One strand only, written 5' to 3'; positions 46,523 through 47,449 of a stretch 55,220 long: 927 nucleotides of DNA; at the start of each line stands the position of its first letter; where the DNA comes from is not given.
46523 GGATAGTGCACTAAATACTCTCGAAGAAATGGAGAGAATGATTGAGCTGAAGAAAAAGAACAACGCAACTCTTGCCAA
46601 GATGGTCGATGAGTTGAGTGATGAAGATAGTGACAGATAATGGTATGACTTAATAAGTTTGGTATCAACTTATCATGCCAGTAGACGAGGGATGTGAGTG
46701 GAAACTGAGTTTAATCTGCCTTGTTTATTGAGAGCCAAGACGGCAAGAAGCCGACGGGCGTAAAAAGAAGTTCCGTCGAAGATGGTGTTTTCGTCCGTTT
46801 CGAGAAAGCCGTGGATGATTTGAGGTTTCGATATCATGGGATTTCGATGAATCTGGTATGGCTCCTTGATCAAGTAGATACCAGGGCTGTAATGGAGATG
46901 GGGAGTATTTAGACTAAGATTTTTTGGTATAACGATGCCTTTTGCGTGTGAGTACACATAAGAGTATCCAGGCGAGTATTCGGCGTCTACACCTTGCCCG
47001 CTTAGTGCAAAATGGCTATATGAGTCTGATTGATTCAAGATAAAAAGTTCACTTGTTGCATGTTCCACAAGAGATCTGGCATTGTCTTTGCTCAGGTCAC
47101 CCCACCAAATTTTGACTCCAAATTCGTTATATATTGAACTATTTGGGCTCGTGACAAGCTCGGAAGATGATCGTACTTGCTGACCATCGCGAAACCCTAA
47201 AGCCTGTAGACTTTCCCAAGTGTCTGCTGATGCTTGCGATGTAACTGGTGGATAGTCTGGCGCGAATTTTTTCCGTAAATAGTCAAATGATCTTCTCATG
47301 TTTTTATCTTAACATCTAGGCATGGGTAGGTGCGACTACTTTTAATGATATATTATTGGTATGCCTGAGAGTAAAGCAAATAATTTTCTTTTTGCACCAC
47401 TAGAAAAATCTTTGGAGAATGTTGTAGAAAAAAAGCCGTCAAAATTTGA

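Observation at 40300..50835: A roughly 10.5-kb orphan-gene island splits the conserved rplKA / rplJL ribosomal cluster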

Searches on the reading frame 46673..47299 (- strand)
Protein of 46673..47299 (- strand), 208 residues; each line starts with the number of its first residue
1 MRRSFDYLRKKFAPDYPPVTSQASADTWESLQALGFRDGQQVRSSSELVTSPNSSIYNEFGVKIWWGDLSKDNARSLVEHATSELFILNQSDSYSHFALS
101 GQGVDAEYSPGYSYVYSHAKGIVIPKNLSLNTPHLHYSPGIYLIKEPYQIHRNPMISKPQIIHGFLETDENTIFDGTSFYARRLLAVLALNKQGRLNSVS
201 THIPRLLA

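Call 4: search_protein_families(library=pfam, max_evalue=0.1, proteins=[window:46673-47299:-])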
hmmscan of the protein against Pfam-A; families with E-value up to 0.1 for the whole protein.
window:46673-47299:- (208 aa): 0 families

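Call 6: search_protein_families(library=phrogs, max_evalue=0.01, proteins=[window:46673-47299:-])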
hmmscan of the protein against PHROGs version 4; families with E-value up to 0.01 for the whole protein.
window:46673-47299:- (208 aa): 0 families

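Call 7: search_protein_families(library=padloc, max_evalue=0.01, proteins=[window:46673-47299:-])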
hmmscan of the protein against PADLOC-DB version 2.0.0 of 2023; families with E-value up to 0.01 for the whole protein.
window:46673-47299:- (208 aa): 0 families

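Call 8: search_protein_families(library=ncbifam, max_evalue=0.01, proteins=[window:46673-47299:-])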
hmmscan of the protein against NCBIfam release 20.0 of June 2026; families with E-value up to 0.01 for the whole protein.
window:46673-47299:- (208 aa): 0 families

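Call 61: search_solved_structures(query=window:46673-47299:-, max_evalue=1)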
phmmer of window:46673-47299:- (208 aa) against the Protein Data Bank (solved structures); distinct sequences matched with E-value up to 1: 0.

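Call 94: search_dna_similar(query=window:46673-47299:-, collection=phages, mode=protein, max_evalue=0.001, max_rows=5)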
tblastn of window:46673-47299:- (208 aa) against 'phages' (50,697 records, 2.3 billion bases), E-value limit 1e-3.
No match.
